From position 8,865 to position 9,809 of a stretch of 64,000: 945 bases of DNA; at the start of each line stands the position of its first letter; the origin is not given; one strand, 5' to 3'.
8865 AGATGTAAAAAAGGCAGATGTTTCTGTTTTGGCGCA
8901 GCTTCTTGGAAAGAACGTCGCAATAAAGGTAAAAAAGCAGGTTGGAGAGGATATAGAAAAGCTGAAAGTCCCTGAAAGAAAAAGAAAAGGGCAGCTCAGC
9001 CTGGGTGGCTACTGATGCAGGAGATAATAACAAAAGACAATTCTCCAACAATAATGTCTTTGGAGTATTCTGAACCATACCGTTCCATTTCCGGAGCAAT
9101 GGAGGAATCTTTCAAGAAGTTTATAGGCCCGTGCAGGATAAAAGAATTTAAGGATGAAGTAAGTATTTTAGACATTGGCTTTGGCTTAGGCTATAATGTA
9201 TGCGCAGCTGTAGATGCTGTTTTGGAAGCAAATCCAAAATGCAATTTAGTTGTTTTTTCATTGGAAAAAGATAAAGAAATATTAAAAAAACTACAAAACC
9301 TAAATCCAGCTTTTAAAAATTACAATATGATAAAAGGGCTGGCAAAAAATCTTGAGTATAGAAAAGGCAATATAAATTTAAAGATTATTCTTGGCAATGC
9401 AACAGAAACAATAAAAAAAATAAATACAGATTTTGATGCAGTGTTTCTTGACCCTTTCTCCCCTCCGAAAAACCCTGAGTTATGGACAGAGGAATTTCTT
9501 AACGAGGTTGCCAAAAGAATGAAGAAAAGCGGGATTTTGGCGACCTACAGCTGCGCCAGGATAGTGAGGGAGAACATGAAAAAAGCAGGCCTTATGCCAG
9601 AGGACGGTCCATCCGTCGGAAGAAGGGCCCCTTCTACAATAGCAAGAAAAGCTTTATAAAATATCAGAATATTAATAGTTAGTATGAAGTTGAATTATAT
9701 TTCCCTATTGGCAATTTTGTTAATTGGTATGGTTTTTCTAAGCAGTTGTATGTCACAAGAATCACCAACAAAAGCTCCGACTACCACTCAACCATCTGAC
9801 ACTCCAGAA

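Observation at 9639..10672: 1-kb cassette carrying a secreted HExxH metallopeptidase, bracketed by perfect 22-bp direct repeats at the 3' end of an mnmC-like gene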

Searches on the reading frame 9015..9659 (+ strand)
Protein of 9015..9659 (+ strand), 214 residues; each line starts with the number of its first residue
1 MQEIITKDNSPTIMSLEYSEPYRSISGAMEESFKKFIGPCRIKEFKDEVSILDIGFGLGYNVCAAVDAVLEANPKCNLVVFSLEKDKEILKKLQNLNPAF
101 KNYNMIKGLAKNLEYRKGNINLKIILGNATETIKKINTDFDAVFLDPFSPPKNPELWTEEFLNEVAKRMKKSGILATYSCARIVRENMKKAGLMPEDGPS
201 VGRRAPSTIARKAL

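Call 7: search_protein_families(library=pfam, proteins=[window:9015-9659:+], max_evalue=0.01)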
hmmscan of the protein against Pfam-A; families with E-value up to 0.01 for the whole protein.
window:9015-9659:+ (214 aa): 3 families
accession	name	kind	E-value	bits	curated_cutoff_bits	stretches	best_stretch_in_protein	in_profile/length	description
PF05430.17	Methyltransf_30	-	2e-33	115.4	22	1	96-212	7-123/124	S-adenosyl-L-methionine-dependent methyltransferase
PF02390.23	Methyltransf_4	-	0.0011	18.9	24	1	48-182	2-120/173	Putative methyltransferase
PF01564.23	Spermine_synth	-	0.0036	17.3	22.9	1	108-178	57-131/186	Spermine/spermidine synthase domain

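Call 8: find_encoding_contigs(protein=window:9015-9659:+, flank=6000, max_places=10)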
Protein window:9015-9659:+ (214 aa): 1 contig read that carries it; 1 place shown.
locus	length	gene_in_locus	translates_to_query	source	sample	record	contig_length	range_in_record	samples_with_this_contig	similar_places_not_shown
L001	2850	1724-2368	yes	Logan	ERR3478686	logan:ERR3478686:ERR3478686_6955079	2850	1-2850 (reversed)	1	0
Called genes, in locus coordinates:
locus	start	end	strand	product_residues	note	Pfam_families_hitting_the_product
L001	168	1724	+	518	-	PF00271:Helicase_C, PF20470:HTH_61 (weak), PF14520:HHH_5 (faint), PF21280:Helicase_dom4_arc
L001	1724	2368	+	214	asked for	PF05430:Methyltransf_30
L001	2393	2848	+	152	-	?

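Call 11: find_related_loci(query=window:9015-9659:+, collection=genome_contigs, flank=8000)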
Query window:9015-9659:+ (214 aa) in genome_contigs; peptide patterns used: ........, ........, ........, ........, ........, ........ (x = any residue, [..] = any of these).
246 stretches matched a pattern; 1 encode a relative of the query (tblastn E <= 1e-3); 1 distinct loci.
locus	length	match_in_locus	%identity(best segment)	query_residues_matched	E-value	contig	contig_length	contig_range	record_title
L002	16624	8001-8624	27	5-185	1e-13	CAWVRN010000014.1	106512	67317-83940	MAG TPA_asm: uncultured Bdellovibrio sp. isolate ERR3589585_binner123_56 genome assembly, contig: ERZ7462356.44, whole g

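Call 15: find_homologous_proteins(query=window:9015-9659:+)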
Query window:9015-9659:+ (214 aa): 1581 proteins with E <= 0.001 among 1907 candidates; the best 120 are listed.
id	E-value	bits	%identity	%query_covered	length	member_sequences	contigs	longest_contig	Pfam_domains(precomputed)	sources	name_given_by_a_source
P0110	7.5e-137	472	100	100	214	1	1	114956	PF05430.18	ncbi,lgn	-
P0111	1.7e-73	265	58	99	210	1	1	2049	PF05430.18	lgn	-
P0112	2.9e-73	264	58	99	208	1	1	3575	PF05430.18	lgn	-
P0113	1.9e-71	258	55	98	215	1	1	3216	PF05430.18,PF01564.24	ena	-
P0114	1.8e-70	255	59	98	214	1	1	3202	PF05430.18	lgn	-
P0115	8.2e-70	253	55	98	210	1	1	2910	PF05430.18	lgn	-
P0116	2.0e-69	251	56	99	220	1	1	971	PF05430.18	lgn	-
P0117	2.1e-69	251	58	98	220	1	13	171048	PF05430.18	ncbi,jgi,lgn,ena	-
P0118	2.9e-69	251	57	98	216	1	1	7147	PF05430.18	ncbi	-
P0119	3.5e-69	251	56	98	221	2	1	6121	PF05430.18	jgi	-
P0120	5.1e-69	250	56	99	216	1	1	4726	PF05430.18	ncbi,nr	ncbi:hypothetical protein KY339_00850 [Candidatus Woesearchaeota archaeon]|nr:hypothetical protein [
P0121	7.5e-69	250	57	98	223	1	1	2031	PF05430.18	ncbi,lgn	-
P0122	7.8e-69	250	57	98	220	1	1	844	PF05430.18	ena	-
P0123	1.6e-68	249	55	99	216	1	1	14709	PF05430.18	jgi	jgi:tRNA U34 5-methylaminomethyl-2-thiouridine-forming methyltransferase MnmC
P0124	2.2e-68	248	57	98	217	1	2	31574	PF05430.18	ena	-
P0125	3.8e-68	247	54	98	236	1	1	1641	PF05430.18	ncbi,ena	-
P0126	5.2e-68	247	55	99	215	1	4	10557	PF05430.18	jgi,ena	-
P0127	5.6e-68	247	55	99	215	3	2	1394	PF05430.18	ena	-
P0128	6.8e-68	246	57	99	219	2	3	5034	PF05430.18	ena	-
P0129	7.7e-68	246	51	99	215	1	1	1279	PF05430.18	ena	-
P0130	9.9e-68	246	56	98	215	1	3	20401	PF05430.18,PF01564.24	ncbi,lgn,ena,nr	nr:hypothetical protein [Nanoarchaeota archaeon]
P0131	2.1e-67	245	54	100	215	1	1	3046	PF13847.13,PF05430.18,PF01564.24,PF13679.13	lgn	-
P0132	3.5e-67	244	53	98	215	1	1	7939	PF05430.18,PF01564.24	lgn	-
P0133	4.0e-67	244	55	98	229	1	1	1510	PF05430.18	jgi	-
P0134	4.2e-67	244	53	98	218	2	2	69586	PF05430.18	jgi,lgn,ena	-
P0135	4.4e-67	244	53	100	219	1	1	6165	PF05430.18,PF01564.24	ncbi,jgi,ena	-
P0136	6.3e-67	243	53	98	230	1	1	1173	PF05430.18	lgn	-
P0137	7.2e-67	243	53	99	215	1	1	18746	PF05430.18,PF01564.24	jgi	-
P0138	1.0e-66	243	55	98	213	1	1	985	PF05430.18,PF01564.24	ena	-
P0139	1.1e-66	243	54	98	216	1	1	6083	PF05430.18,PF01564.24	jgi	jgi:tRNA U34 5-methylaminomethyl-2-thiouridine-forming methyltransferase MnmC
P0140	1.2e-66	242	55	98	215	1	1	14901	PF05430.18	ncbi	-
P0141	1.3e-66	242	54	98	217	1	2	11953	PF05430.18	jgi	-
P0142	1.7e-66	242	56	99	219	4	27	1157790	PF05430.18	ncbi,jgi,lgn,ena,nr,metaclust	ncbi:TPA: tRNA (5-methylaminomethyl-2-thiouridine)(34)-methyltransferase MnmD [Candidatus Woesearcha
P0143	2.9e-66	241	54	99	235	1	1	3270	PF05430.18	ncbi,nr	ncbi:hypothetical protein GF345_06715 [Candidatus Woesearchaeota archaeon]|nr:hypothetical protein [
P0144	5.2e-66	240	56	98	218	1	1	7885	PF05430.18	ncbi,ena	-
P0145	6.3e-66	240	57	98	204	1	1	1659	PF05430.18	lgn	-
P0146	6.5e-66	240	55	99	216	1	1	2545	PF05430.18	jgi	jgi:tRNA U34 5-methylaminomethyl-2-thiouridine-forming methyltransferase MnmC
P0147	6.6e-66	240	53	99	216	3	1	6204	PF05430.18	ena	-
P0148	8.8e-66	240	56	100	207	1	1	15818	PF05430.18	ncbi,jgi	-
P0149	1.0e-65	239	55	99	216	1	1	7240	PF05430.18,PF01564.24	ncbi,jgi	-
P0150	1.2e-65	239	56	100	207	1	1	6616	PF05430.18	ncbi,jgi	-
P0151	1.9e-65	239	53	98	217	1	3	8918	PF05430.18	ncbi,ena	-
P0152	2.3e-65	238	52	98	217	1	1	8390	PF05430.18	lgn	-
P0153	2.6e-65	238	57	98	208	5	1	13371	PF05430.18,PF01564.24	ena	-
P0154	2.9e-65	238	55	99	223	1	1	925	PF05430.18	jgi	jgi:tRNA U34 5-methylaminomethyl-2-thiouridine-forming methyltransferase MnmC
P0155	3.2e-65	238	58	99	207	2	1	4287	PF02353.27,PF05430.18,PF01564.24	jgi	-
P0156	4.0e-65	237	52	99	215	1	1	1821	PF05430.18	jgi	-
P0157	5.9e-65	237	53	98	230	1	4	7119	PF05430.18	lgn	-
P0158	5.9e-65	237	54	98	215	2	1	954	PF05430.18,PF01564.24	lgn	-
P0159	6.5e-65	237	52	99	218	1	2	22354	PF05430.18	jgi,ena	jgi:chorismate dehydratase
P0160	7.7e-65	237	54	98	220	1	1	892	PF05430.18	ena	-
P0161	7.8e-65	236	53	99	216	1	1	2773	PF05430.18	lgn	-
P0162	8.2e-65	236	53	98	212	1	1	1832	PF05430.18,PF01564.24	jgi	-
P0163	8.8e-65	236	51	98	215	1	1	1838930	PF05430.18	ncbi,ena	-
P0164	1.1e-64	236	52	98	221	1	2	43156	PF05430.18,PF01564.24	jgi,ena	-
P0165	1.5e-64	236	55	99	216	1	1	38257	PF05430.18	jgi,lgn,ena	-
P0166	1.5e-64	236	55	99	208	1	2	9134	PF05430.18,PF01564.24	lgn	-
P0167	1.6e-64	235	54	99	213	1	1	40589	PF05430.18,PF01564.24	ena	-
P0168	2.2e-64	235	54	98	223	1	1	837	PF05430.18,PF01564.24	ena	-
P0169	2.9e-64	235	55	95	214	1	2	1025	PF05430.18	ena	-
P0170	3.0e-64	235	52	100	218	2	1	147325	PF05430.18,PF01564.24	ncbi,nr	ncbi:tRNA (5-methylaminomethyl-2-thiouridine)(34)-methyltransferase MnmD [Candidatus Woesearchaeota 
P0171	3.6e-64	234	52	99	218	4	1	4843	PF05430.18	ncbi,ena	-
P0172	3.7e-64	234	53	99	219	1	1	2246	PF05430.18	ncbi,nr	ncbi:MAG: hypothetical protein KKE20_02260 [Nanoarchaeota archaeon]|nr:hypothetical protein [Nanoarc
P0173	4.2e-64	234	52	98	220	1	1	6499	PF05430.18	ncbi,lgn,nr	ncbi:hypothetical protein JXC34_06485 [Candidatus Woesearchaeota archaeon]|nr:hypothetical protein [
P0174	4.2e-64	234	54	98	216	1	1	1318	PF05430.18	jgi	jgi:chorismate dehydratase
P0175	4.9e-64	234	51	99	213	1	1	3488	PF05430.18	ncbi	-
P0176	5.5e-64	234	51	98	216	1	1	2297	PF05430.18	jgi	jgi:tRNA U34 5-methylaminomethyl-2-thiouridine-forming methyltransferase MnmC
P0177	5.9e-64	234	51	99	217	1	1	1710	PF05430.18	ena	-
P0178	6.1e-64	234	53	99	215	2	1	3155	PF05430.18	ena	-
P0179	6.7e-64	233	51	99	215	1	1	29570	PF05430.18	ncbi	ncbi:MAG: MnmC family methyltransferase [Candidatus Woesearchaeota archaeon]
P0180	8.2e-64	233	51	100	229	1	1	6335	PF05430.18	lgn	-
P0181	1.0e-63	233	55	98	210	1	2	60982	PF05430.18,PF01564.24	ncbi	-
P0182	1.2e-63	233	54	99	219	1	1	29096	PF05430.18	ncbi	-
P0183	1.2e-63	233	51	99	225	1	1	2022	PF05430.18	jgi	jgi:tRNA U34 5-methylaminomethyl-2-thiouridine-forming methyltransferase MnmC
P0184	1.3e-63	233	52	98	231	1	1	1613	PF05430.18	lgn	-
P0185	1.3e-63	232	56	99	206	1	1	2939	PF05430.18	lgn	-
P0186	1.4e-63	232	55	98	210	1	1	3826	PF13847.13,PF05430.18,PF01564.24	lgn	-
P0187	1.6e-63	232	53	100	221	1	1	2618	PF05430.18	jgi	jgi:chorismate dehydratase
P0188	1.7e-63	232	52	99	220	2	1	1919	PF05430.18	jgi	jgi:chorismate dehydratase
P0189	1.9e-63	232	52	98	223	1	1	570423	PF05430.18,PF01564.24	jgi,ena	-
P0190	2.1e-63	232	52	98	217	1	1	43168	PF13847.13,PF05430.18,PF01564.24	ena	-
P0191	2.6e-63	232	54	99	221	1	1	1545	PF05430.18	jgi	jgi:tRNA U34 5-methylaminomethyl-2-thiouridine-forming methyltransferase MnmC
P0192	3.2e-63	231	52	99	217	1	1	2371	PF05430.18,PF01564.24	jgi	jgi:chorismate dehydratase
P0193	3.9e-63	231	53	98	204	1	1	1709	PF05430.18,PF01564.24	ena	-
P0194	4.3e-63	231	49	98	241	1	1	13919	PF05430.18,PF01564.24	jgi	-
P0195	4.8e-63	231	53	99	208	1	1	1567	PF05430.18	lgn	-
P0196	4.8e-63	231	49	98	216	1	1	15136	PF05430.18,PF01564.24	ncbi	-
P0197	5.4e-63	230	51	98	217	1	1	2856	PF05430.18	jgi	jgi:tRNA U34 5-methylaminomethyl-2-thiouridine-forming methyltransferase MnmC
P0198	5.6e-63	230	52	98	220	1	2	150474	PF05430.18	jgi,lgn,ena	-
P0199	6.5e-63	230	53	98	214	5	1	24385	PF05430.18,PF01564.24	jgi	-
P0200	8.1e-63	230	53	99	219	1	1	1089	PF05430.18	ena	-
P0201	1.0e-62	230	53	100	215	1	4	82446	PF05430.18,PF01564.24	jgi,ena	-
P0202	1.2e-62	229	50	98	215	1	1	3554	PF05430.18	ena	-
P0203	1.3e-62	229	51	99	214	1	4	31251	PF05430.18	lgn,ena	-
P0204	1.3e-62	229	51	98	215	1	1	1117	PF05430.18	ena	-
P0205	1.4e-62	229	54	98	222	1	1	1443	PF05430.18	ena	-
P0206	1.5e-62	229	53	99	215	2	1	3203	PF05430.18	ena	-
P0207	1.7e-62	229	54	99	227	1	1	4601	PF05430.18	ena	-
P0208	1.7e-62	229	52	98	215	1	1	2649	PF05430.18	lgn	-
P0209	1.8e-62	229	51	98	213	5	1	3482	PF05430.18,PF01564.24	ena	-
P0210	2.1e-62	229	52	98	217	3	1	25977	PF05430.18,PF01564.24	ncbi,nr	ncbi:hypothetical protein KY341_02010 [Candidatus Woesearchaeota archaeon]|nr:hypothetical protein [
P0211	2.3e-62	228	54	98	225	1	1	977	PF05430.18,PF01564.24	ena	-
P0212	3.4e-62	228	49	100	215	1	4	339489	PF05430.18,PF01564.24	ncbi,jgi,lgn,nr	ncbi:hypothetical protein HQ533_06245 [Candidatus Woesearchaeota archaeon]|nr:hypothetical protein [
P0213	3.5e-62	228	56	98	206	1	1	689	PF05430.18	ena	-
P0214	3.5e-62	228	52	98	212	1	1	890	PF05430.18,PF01564.24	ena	-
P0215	3.6e-62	228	49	99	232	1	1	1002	PF05430.18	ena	-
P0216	3.6e-62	228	50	99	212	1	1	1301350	PF05430.18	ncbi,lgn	-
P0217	3.8e-62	228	52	98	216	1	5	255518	PF05430.18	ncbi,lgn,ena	-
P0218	3.9e-62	228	51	99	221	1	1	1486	PF05430.18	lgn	-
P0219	4.0e-62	228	50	98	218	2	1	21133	PF05430.18,PF01564.24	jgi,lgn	jgi:tRNA U34 5-methylaminomethyl-2-thiouridine-forming methyltransferase MnmC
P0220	6.0e-62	227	52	98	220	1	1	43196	PF05430.18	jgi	jgi:tRNA U34 5-methylaminomethyl-2-thiouridine-forming methyltransferase MnmC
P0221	6.1e-62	227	51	98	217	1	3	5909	PF13847.13,PF05430.18,PF01564.24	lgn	-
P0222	6.3e-62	227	50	100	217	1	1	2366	PF13847.13,PF05430.18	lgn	-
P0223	6.9e-62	227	52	100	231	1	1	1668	PF05430.18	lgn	-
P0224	6.9e-62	227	53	100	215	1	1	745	PF05430.18,PF01564.24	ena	-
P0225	7.2e-62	227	50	98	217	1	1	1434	PF05430.18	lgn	-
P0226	7.5e-62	227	56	97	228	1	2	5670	PF05430.18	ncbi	ncbi:MAG: tRNA (5-methylaminomethyl-2-thiouridine)(34)-methyltransferase MnmD [Candidatus Woesearcha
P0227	7.6e-62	227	52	99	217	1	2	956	PF05430.18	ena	-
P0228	7.6e-62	227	51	98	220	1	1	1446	PF05430.18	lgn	-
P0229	8.2e-62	227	49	99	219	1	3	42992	PF05430.18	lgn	-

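Call 22: find_related_loci(query=A1, collection=metagenome_contigs, flank=5000)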
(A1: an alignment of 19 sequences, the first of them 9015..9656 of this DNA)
Query A1 (214 aa) in metagenome_contigs; peptide patterns used: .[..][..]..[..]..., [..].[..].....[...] (x = any residue, [..] = any of these).
600 stretches matched a pattern (row limit reached: there are more); 573 encode a relative of the query (tblastn E <= 1e-3); the best 80 are kept; 80 distinct loci.
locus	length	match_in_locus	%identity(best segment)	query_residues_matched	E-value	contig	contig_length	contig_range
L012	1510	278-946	55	1-210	2e-79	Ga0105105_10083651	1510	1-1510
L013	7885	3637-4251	56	1-210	3e-73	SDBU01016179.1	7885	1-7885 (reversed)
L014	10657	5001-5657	52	1-210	1e-72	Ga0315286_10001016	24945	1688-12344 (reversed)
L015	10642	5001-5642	55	1-211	1e-71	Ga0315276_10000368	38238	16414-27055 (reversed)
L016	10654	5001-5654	52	1-210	6e-72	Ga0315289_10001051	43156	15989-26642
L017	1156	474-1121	55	6-214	2e-75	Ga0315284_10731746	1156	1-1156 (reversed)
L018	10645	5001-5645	53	1-210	2e-70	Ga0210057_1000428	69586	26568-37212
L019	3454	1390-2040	53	1-214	2e-70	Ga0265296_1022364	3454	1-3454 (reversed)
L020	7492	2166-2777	53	1-210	5e-69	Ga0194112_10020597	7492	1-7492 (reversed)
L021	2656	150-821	50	1-210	2e-69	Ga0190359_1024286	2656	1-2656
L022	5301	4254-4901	54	1-212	1e-68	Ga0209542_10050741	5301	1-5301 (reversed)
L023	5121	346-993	49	1-212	1e-68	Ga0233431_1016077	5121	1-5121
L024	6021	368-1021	49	1-214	1e-68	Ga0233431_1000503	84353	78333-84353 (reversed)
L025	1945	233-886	50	1-214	1e-70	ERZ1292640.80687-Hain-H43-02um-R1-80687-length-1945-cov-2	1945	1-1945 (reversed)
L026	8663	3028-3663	50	1-212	5e-68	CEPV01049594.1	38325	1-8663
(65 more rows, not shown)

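Call 39: find_encoding_contigs(protein=P0112, flank=4000, max_places=3)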
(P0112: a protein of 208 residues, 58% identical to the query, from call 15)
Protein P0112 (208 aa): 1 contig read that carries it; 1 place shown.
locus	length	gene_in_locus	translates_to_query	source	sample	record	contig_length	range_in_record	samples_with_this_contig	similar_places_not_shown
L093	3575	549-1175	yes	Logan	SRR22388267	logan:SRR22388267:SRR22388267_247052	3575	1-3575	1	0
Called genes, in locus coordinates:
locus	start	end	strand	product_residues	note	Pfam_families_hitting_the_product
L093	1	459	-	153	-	?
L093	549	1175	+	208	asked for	PF05430:Methyltransf_30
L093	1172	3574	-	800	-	?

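Call 40: find_encoding_contigs(protein=P0114, flank=4000, max_places=3)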
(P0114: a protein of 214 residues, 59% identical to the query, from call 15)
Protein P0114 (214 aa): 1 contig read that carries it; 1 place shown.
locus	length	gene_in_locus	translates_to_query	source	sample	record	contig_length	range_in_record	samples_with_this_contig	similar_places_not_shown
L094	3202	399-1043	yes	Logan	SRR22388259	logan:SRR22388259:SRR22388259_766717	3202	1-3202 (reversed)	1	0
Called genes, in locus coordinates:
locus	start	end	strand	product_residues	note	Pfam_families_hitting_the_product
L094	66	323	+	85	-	PF03144:GTP_EFTU_D2 (weak)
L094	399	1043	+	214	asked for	PF05430:Methyltransf_30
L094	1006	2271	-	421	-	PF00350:Dynamin_N (faint), PF01926:MMR_HSR1, PF02421:FeoB_N (faint), PF18128:HydF_dimer, PF18133:HydF_tetramer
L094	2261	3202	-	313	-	?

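Call 59: find_encoding_contigs(protein=P0153, flank=5000, max_places=3)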
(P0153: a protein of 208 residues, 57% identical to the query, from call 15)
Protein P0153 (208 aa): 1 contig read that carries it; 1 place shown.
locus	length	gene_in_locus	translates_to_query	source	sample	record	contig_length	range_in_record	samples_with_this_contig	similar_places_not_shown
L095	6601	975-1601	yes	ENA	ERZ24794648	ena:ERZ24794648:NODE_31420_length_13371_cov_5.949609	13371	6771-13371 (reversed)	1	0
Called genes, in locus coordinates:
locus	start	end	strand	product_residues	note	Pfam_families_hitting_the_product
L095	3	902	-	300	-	?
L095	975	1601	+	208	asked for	PF05430:Methyltransf_30, PF01564:Spermine_synth (weak)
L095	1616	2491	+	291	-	PF02811:PHP, PF13263:PHP_C (weak)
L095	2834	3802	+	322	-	PF00155:Aminotran_1_2, PF01041:DegT_DnrJ_EryC1 (weak)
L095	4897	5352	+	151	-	PF22613:Transketolase_C_1, PF02780:Transketolase_C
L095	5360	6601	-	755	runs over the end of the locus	PF00122:E1-E2_ATPase, PF08282:Hydrolase_3 (faint), PF00702:Hydrolase, PF13246:Cation_ATPase, PF00689:Cation_ATPase_C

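Call 60: find_encoding_contigs(protein=P0152, flank=5000, max_places=3)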
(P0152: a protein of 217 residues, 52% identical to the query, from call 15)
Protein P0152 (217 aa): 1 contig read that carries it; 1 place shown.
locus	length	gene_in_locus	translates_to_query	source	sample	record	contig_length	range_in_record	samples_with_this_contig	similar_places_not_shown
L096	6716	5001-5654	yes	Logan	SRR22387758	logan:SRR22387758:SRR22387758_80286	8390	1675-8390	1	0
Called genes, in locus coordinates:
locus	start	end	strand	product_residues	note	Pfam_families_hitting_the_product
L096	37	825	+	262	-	PF03891:DUF333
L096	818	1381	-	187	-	-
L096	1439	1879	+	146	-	PF00293:NUDIX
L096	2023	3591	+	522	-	PF00271:Helicase_C, PF20470:HTH_61 (faint), PF21280:Helicase_dom4_arc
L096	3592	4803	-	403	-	-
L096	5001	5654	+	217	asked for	PF05430:Methyltransf_30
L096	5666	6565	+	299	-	PF02811:PHP, PF13263:PHP_C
